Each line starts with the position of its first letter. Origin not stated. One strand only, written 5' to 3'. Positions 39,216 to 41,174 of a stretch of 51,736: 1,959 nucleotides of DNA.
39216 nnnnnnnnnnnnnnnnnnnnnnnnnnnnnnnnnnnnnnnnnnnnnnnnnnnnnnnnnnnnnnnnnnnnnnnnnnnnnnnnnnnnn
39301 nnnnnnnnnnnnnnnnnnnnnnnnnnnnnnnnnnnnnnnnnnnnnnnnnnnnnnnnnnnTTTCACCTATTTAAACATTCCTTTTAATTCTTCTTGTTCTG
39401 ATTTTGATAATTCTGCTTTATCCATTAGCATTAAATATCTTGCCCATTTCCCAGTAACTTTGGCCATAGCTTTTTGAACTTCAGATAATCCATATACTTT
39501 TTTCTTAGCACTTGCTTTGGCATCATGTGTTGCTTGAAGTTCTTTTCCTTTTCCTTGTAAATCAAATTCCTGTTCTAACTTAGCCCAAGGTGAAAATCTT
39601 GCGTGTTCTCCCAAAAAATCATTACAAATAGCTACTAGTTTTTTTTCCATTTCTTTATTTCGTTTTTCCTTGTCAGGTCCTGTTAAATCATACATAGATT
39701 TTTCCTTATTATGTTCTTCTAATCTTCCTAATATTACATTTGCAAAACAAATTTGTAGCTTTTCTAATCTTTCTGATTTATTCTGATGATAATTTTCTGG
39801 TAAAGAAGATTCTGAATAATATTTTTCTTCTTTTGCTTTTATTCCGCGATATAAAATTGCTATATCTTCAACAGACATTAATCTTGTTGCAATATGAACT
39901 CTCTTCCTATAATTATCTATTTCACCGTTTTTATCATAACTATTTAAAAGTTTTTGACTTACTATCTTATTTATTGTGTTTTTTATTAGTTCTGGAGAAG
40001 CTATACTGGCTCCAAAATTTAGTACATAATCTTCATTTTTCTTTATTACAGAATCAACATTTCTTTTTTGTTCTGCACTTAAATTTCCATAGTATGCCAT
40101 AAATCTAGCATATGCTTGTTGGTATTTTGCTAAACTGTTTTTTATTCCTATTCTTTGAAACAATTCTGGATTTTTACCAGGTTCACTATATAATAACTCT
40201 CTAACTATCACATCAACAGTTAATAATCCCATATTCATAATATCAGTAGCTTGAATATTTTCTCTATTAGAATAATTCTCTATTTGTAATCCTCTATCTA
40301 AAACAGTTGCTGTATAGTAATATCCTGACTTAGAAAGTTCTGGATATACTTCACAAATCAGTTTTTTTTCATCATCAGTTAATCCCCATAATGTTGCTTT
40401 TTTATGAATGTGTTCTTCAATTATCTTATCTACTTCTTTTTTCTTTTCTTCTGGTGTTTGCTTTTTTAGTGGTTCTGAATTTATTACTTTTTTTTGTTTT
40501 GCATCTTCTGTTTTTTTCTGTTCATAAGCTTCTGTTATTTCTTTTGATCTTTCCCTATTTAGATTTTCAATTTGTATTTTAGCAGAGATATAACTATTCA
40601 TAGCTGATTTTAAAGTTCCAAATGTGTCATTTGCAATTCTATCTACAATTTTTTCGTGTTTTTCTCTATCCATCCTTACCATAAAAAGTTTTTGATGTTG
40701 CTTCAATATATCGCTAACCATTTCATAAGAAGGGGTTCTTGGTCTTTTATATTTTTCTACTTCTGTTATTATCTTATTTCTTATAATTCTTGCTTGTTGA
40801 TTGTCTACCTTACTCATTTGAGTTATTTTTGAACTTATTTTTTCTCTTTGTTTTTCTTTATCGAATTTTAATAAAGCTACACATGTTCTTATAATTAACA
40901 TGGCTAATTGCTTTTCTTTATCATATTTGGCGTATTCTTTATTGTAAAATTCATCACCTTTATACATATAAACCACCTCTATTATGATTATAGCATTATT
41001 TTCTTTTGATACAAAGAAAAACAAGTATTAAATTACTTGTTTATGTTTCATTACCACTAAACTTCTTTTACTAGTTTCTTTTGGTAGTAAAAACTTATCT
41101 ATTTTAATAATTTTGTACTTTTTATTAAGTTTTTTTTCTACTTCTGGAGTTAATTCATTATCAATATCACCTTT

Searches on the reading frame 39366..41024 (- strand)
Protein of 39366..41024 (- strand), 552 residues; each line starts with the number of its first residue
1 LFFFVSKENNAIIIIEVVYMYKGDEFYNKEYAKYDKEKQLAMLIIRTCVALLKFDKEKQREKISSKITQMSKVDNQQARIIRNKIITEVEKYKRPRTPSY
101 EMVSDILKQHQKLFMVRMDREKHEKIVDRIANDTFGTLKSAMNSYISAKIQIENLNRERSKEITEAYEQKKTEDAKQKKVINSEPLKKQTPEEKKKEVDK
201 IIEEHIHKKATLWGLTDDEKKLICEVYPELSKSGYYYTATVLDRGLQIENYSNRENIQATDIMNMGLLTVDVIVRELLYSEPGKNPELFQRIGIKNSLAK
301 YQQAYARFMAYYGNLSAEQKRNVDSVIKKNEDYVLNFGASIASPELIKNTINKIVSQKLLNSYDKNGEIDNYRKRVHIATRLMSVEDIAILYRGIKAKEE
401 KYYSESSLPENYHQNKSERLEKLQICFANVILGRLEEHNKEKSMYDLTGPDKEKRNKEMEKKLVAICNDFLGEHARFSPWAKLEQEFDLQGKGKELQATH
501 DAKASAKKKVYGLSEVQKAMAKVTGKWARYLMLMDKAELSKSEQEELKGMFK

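Call 15: find_encoding_contigs(protein=window:39366-41024:-, flank=10000, max_places=1)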
Protein window:39366-41024:- (552 aa): no gene with exactly this product is on record in the collection.
